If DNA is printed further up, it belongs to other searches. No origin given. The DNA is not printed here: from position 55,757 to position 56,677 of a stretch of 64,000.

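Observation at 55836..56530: Divergent HTH + ACT-domain regulator next to argB, preceded by its own repeat array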

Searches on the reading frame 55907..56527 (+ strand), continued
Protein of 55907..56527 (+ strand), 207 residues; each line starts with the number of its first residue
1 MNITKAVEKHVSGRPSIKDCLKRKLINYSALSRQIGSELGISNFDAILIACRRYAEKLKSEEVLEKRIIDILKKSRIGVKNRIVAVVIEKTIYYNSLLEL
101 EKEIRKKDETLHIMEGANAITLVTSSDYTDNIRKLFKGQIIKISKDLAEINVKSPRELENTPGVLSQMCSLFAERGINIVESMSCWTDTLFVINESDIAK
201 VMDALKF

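Call 22: find_encoding_contigs(protein=P0003, flank=8000, max_places=1)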
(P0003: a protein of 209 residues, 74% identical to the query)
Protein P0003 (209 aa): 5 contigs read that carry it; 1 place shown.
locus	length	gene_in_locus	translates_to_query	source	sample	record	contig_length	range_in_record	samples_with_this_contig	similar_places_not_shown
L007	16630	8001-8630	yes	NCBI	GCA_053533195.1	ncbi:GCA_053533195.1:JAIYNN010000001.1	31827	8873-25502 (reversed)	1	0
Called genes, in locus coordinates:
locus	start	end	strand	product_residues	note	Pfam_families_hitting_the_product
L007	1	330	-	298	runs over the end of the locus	-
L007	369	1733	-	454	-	-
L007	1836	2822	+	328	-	-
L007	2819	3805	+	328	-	-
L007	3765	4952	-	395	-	PF00206:Lyase_1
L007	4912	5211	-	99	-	-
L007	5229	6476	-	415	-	PF00764:Arginosuc_synth, PF06508:QueC (faint), PF20979:Arginosuc_syn_C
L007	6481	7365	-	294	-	PF02729:OTCace_N, PF00185:OTCace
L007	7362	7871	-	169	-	PF00583:Acetyltransf_1, PF13508:Acetyltransf_7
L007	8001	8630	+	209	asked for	PF13840:ACT_7 (weak)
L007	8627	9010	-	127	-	PF00583:Acetyltransf_1 (weak), PF13508:Acetyltransf_7 (weak)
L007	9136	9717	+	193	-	PF27325:MJ0538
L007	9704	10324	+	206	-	PF04079:SMC_ScpB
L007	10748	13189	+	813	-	PF00521:DNA_topoisoIV, PF03989:DNA_gyraseA_C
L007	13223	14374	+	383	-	PF02926:THUMP, PF01170:UPF0020, PF05175:MTS (weak), PF13847:Methyltransf_31 (weak)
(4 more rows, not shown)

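Call 23: find_encoding_contigs(protein=P0001, flank=3000, max_places=2)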
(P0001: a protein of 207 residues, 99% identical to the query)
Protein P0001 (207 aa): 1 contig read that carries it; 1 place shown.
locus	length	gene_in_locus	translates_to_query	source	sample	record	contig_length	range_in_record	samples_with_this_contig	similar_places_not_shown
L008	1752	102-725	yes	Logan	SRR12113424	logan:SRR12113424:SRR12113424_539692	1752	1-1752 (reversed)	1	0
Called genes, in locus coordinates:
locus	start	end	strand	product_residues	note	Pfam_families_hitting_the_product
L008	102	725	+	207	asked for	PF24367:DUF7523 (weak), PF13840:ACT_7 (weak), PF01842:ACT (weak), PF22629:ACT_AHAS_ss (weak)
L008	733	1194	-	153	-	PF00583:Acetyltransf_1, PF13673:Acetyltransf_10, PF13508:Acetyltransf_7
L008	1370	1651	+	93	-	PF05239:PRC (weak)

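Call 24: find_encoding_contigs(protein=P0002, flank=3000, max_places=2)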
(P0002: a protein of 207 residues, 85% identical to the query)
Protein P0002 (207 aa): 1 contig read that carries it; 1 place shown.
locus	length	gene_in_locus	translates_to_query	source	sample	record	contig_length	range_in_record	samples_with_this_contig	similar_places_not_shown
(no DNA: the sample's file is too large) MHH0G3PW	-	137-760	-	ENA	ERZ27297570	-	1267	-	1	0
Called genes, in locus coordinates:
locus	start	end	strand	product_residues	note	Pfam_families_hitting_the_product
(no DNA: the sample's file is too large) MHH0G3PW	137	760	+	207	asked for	PF22468:ACT_9 (faint), PF13840:ACT_7 (weak), PF01842:ACT (weak), PF22629:ACT_AHAS_ss (weak)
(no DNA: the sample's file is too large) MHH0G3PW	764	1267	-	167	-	?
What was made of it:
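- Tried and rejected: Not retrievable (call 24).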

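Call 26: search_protein_representatives(protein=window:55907-56527:+)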
Query: 207 residues. Proteins with E-value up to 0.001 (for the whole library): 1158; up to 1e-10: 491; up to 1e-30: 67. The best 150 are listed.
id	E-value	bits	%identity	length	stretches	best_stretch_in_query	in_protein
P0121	1.3e-60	220.6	50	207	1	1-207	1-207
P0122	2.3e-57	210.0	52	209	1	1-207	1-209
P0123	1.5e-56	207.4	47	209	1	2-207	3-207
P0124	5.7e-56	205.5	46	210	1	1-207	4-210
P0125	1.5e-52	194.4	51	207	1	1-207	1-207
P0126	3.3e-52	193.2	47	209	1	1-204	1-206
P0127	5.4e-51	189.3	42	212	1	1-204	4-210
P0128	2.4e-50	187.1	47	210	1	2-207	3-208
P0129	2.3e-49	184.0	44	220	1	2-207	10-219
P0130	2.3e-49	183.9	46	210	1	1-207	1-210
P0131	2.0e-48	180.9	45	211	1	1-207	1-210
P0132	7.8e-48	179.0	44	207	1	1-207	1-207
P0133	4.5e-47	176.5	42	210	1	4-207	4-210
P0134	5.2e-47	176.3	43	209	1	4-207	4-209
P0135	1.2e-46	175.1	45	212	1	1-207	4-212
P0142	9.9e-43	162.3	37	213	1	7-206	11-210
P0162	5.5e-37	143.6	34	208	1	1-205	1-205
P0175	1.8e-33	132.1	33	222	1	5-205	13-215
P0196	3.7e-30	121.3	28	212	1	3-205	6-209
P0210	2.7e-28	115.3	26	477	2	8-203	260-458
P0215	1.1e-27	113.3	28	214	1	2-204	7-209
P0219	3.0e-27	111.9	27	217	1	6-206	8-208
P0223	8.5e-27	110.4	28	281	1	7-202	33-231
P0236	2.0e-25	105.9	29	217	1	2-206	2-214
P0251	7.2e-24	100.8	27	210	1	4-204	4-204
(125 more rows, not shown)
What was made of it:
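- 55907..56530 (+): Gene for the 207-aa DUF7523-like + tandem-ACT protein (stop codon included). 1158 cluster representatives in call 26.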

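Call 27: list_cluster_members(proteins=[P0142, P0162, P0175, P0196, P0215, P0219, P0236, P0251, P0210, P0223])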
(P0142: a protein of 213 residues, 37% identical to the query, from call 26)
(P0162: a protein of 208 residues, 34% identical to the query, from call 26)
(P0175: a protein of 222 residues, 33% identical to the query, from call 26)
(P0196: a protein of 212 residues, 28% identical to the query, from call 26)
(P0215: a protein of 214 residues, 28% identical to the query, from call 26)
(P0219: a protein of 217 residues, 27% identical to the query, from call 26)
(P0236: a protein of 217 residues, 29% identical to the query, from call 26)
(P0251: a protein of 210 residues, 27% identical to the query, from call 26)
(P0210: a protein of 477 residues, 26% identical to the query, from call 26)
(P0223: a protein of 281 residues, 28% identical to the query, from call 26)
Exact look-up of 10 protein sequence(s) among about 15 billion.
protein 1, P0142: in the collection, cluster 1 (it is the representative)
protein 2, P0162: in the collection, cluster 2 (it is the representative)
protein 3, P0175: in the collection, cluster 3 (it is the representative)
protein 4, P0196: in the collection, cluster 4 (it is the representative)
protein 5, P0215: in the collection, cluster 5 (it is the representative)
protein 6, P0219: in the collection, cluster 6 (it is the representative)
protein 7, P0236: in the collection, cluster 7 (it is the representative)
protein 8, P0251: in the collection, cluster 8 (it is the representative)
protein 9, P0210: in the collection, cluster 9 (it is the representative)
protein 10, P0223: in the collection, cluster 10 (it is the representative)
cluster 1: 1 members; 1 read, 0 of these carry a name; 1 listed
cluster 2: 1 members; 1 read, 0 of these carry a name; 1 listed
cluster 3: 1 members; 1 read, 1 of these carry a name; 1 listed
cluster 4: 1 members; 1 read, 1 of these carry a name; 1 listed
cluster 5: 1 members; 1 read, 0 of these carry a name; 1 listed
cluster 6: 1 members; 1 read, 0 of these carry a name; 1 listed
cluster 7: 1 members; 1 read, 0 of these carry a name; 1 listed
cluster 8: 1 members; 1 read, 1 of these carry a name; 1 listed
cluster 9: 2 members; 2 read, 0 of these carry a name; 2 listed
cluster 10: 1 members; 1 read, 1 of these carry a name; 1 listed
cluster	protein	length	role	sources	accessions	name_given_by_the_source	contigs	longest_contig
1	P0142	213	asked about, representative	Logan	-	-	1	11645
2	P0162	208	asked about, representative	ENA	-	-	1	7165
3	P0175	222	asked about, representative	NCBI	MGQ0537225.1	MAG: ACT domain-containing protein [Methanobacteriota archaeon]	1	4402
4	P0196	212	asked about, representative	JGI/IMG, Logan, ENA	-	hypothetical protein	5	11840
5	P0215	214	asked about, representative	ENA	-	-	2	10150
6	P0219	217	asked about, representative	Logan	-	-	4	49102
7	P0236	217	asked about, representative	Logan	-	-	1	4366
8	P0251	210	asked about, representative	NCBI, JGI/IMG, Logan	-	hypothetical protein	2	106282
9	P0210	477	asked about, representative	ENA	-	-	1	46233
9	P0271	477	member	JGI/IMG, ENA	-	-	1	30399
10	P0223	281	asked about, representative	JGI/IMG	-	hypothetical protein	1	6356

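Call 34: find_related_loci(query=A1, collection=genome_contigs, flank=8000)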
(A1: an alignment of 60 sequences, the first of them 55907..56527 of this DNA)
Query A1 (207 aa) in genome_contigs; peptide patterns used: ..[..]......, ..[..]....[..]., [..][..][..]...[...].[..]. (x = any residue, [..] = any of these).
226 stretches matched a pattern; 198 encode a relative of the query (tblastn E <= 1e-3); the best 80 are kept; 80 distinct loci.
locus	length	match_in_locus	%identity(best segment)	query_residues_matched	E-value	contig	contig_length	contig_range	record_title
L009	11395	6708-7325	67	1-207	9e-91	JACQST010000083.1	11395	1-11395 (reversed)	MAG: Candidatus Woesearchaeota archaeon isolate NC_groundwater_1392_Ag_S-0.2um_48_44 S_p2_S4_coassembly_k141_4002290, wh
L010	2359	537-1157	69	1-207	4e-89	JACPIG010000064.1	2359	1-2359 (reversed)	MAG: Candidatus Woesearchaeota archaeon isolate NC_groundwater_434_Ag_B-0.1um_47_10 GD18-4_B1_scaffold_775029, whole gen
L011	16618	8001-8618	63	1-206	2e-85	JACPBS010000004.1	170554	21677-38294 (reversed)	MAG: Candidatus Woesearchaeota archaeon isolate NC_groundwater_263_Ag_S-0.2um_45_10 S5_GD2017_2_S2_scaffold_71, whole ge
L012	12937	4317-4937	62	1-207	1e-85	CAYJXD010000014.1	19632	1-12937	MAG TPA_asm: uncultured Methanosarcinales archaeon isolate ERP125453_co1_510 genome assembly, contig: NODE_2724_length_1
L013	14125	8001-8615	60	1-206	4e-84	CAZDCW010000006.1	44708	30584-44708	MAG TPA_asm: uncultured Methanosarcinales archaeon isolate SRP090828_co2_162 genome assembly, contig: NODE_296_length_44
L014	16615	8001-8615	59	1-206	3e-83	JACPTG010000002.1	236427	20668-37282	MAG: Candidatus Woesearchaeota archaeon isolate NC_groundwater_726_Ag_S-0.2um_49_29 S36_SO-2_scaffold_125765, whole geno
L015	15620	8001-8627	62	2-207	2e-82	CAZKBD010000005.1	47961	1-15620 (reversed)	MAG TPA_asm: uncultured Methanosarcinales archaeon isolate SRP062349_co5_67 genome assembly, contig: NODE_152_length_479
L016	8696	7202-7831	58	1-207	5e-82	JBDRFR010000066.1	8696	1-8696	MAG: Nanoarchaeota archaeon isolate MEGAHIT-group-1.382 k141_12568504, whole genome shotgun sequence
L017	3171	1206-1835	58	1-207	7e-81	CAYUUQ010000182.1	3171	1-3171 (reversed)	MAG TPA_asm: uncultured Methanosarcinales archaeon isolate SRP077602_co7_489 genome assembly, contig: NODE_109352_length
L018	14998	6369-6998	59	1-207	2e-80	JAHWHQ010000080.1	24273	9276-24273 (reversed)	MAG: Candidatus Woesearchaeota archaeon isolate MP5_5_87 k127_53575048, whole genome shotgun sequence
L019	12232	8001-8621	60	1-205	2e-80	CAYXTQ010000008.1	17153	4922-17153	MAG TPA_asm: uncultured Methanosarcinales archaeon isolate binchicken_co266_33 genome assembly, contig: NODE_5483_length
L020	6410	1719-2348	56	1-207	3e-79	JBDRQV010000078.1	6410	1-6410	MAG: Nanoarchaeota archaeon isolate MEGAHIT-group-2.61 k141_419141, whole genome shotgun sequence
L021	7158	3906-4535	56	1-207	5e-79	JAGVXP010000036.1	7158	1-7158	Candidatus Woesearchaeota archaeon isolate RIFCSPHIGHO2_02_FULL_36_13 rifcsphigho2_02_scaffold_25295, whole genome shotg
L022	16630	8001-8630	58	1-207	9e-79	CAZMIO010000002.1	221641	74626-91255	MAG TPA_asm: uncultured Methanosarcinales archaeon isolate binchicken_co48_311 genome assembly, contig: NODE_24_length_2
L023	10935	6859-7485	57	1-206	8e-78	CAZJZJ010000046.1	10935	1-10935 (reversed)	MAG TPA_asm: uncultured Methanosarcinales archaeon isolate SRP077602_co6_417 genome assembly, contig: NODE_9290_length_1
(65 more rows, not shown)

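Call 37: predict_structure(alignment_id=A1)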
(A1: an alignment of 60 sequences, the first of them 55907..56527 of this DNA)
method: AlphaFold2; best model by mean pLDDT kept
length: 207 residues; sequences in the alignment: 60
mean_pLDDT: 86.8   pTM: 0.65
mean pLDDT of the five models: 86.8, 86.7, 85.8, 85.8, 85.0
residues with pLDDT >= 90: 70; 70-90: 131; 50-70: 6; < 50: 0
segments of 3 or more residues with pLDDT < 50: none
pLDDT, mean of each block of 10 residues (from residue 1): 84 84 84 89 88 83 81 87 92 83 90 89 93 89 94 77 84 89 83 94 84
secondary structure, 60 per line:
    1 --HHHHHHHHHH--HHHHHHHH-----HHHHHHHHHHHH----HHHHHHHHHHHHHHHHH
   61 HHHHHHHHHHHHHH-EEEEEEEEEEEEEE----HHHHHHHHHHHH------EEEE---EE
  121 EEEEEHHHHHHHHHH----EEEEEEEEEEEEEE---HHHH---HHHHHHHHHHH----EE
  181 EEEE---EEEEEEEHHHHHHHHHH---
elements in order: H3-12 H15-22 H28-39 H44-74 E76-89 H94-105 E112-115 E119-125 H126-135 E140-153 H157-160 H164-174 E179-184 E188-194 H195-204
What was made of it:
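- On ACT domain superfamily (PF01842 / PF13840 ACT_7): The model has two such units (call 37).
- Checked: The AlphaFold model has pLDDT 86.8 and shows two beta-alpha-beta-beta-alpha-beta units (call 37).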

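Call 73: find_encoding_contigs(protein=P0251, flank=8000, max_places=1)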
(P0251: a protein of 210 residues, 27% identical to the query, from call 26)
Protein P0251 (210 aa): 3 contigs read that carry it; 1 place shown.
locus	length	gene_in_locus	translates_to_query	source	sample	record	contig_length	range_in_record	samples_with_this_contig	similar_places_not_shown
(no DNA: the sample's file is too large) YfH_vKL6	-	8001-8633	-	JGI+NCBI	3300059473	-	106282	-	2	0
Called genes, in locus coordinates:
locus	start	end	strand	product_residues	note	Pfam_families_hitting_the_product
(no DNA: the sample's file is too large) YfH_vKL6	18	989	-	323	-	PF12802:MarR_2 (faint), PF12840:HTH_20 (faint), PF13404:HTH_AsnC-type, PF13412:HTH_24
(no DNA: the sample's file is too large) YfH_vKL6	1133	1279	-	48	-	-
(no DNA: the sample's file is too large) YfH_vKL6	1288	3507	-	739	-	PF05359:DUF748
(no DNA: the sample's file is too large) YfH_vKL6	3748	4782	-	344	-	PF01037:AsnC_trans_reg (faint)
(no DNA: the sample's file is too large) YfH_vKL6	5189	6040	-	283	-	-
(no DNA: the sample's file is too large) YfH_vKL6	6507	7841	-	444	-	PF00583:Acetyltransf_1 (weak)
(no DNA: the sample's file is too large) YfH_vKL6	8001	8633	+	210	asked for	PF24367:DUF7523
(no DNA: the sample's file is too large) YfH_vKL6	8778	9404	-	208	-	-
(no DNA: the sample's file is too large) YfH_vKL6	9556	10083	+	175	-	PF02525:Flavodoxin_2, PF03358:FMN_red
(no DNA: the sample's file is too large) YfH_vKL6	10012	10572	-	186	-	-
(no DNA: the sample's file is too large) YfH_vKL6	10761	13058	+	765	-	-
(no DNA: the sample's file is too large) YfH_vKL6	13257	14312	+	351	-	PF00535:Glycos_transf_2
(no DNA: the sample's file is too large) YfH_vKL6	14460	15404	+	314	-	PF01022:HTH_5 (faint), PF12840:HTH_20 (faint), PF01047:MarR (faint), PF13404:HTH_AsnC-type, PF13412:HTH_24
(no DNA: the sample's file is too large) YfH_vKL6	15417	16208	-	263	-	PF00535:Glycos_transf_2, PF13641:Glyco_tranf_2_3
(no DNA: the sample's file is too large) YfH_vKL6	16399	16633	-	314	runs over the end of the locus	PF00215:OMPdecase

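Call 74: find_encoding_contigs(protein=P0219, flank=8000, max_places=1)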
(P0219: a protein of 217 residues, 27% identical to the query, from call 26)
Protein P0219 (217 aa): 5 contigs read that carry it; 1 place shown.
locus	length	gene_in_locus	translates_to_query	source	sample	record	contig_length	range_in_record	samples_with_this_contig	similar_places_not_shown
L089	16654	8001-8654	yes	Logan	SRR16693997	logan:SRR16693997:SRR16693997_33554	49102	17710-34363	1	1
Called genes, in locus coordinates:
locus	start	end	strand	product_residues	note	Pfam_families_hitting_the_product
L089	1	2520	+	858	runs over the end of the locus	-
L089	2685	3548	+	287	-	PF18588:WcbI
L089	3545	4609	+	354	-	PF08885:GSCFA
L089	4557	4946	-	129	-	-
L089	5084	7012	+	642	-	PF13585:CHU_C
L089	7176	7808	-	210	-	PF02525:Flavodoxin_2, PF03358:FMN_red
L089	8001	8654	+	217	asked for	PF24367:DUF7523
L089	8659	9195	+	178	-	PF25753:SF0329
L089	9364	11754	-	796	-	PF01326:PPDK_N, PF00391:PEP-utilizers, PF02896:PEP-utilizers_C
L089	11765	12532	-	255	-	PF00106:adh_short, PF08659:KR, PF23441:SDR (weak), PF13561:adh_short_C2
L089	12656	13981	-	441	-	PF02550:AcetylCoA_hydro, PF13336:AcetylCoA_hyd_C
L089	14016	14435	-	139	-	PF01592:NifU_N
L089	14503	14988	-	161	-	PF01641:SelR, PF24046:At4g08330 (faint)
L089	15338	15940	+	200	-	PF04286:DUF445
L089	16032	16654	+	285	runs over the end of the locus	PF00491:Arginase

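Call 78: search_protein_families(library=pfam, alignment_id=A2, max_evalue=0.001)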
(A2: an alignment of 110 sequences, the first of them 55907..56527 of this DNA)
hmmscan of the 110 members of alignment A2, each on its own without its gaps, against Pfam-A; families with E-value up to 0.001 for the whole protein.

A. member 1, window:55907-56527:+ (207 aa): 5 families
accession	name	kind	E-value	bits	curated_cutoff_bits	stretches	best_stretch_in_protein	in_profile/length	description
PF22629.2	ACT_AHAS_ss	-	3.5e-07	30.7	27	1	159-188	6-34/67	AHAS small subunit-like ACT domain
PF01842.31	ACT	-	4.8e-07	29.9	27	1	158-206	7-62/66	ACT domain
PF13840.12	ACT_7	-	3.8e-06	27.1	27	1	144-205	3-63/65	ACT domain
PF24367.1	DUF7523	-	2.2e-05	25.2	27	1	9-79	8-74/158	Family of unknown function (DUF7523)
PF22468.2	ACT_9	-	6.4e-05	23.1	27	1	158-205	8-57/61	ACT domain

B. families by the number of members that match (of 110 scanned): 6 families
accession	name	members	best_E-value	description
PF13840.12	ACT_7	92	5.5e-11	ACT domain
PF24367.1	DUF7523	83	8.6e-13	Family of unknown function (DUF7523)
PF22468.2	ACT_9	47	1.2e-07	ACT domain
PF01842.31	ACT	11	4.8e-07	ACT domain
PF22629.2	ACT_AHAS_ss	5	3.5e-07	AHAS small subunit-like ACT domain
PF24356.1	WH_PARP12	1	0.00077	PARP12 winged helix domain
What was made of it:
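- On Pfam DUF7523: 83 of 110 relatives match at E<1e-3 (call 78).
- Closest known: Pfam DUF7523. Same: 83 of 110 family members hit at E<1e-3, with a best E-value of 8.6e-13 (call 78).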

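Call 86: find_encoding_contigs(protein=P0196, flank=5000, max_places=1)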
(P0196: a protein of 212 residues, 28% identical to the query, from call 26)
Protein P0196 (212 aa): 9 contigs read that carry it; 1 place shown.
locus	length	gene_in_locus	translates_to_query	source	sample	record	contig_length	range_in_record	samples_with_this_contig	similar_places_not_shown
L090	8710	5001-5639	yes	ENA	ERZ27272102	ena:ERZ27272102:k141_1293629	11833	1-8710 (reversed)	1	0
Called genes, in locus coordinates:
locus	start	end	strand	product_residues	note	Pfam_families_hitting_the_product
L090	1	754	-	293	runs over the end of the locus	PF00480:ROK, PF02685:Glucokinase (faint)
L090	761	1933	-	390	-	PF05141:DIT1_PvcA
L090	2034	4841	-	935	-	-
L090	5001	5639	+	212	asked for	PF24367:DUF7523 (faint)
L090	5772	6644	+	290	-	PF00892:EamA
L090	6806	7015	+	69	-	-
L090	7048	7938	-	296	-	PF00126:HTH_1, PF03466:LysR_substrate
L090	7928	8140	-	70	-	-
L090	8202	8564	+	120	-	-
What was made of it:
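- Distant members sit in non-arg contexts (calls 73, 74, 86). Some family members are in non-arg contexts (calls 73, 74, 86).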

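Call 87: find_encoding_contigs(protein=P0175, flank=5000, max_places=1)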
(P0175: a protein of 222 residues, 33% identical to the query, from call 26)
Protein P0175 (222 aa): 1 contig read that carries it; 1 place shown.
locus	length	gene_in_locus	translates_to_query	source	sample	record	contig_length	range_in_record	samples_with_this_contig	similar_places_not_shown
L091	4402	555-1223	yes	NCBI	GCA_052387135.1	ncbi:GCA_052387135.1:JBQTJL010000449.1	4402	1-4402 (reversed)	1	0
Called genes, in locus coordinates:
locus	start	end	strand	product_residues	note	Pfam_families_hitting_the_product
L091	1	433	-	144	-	PF00764:Arginosuc_synth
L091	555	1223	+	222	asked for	PF13840:ACT_7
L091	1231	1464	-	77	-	-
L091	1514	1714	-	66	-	-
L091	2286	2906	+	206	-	-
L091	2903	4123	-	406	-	PF00202:Aminotran_3, PF00155:Aminotran_1_2 (weak), PF01212:Beta_elim_lyase (weak)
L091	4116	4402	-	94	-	PF00696:AA_kinase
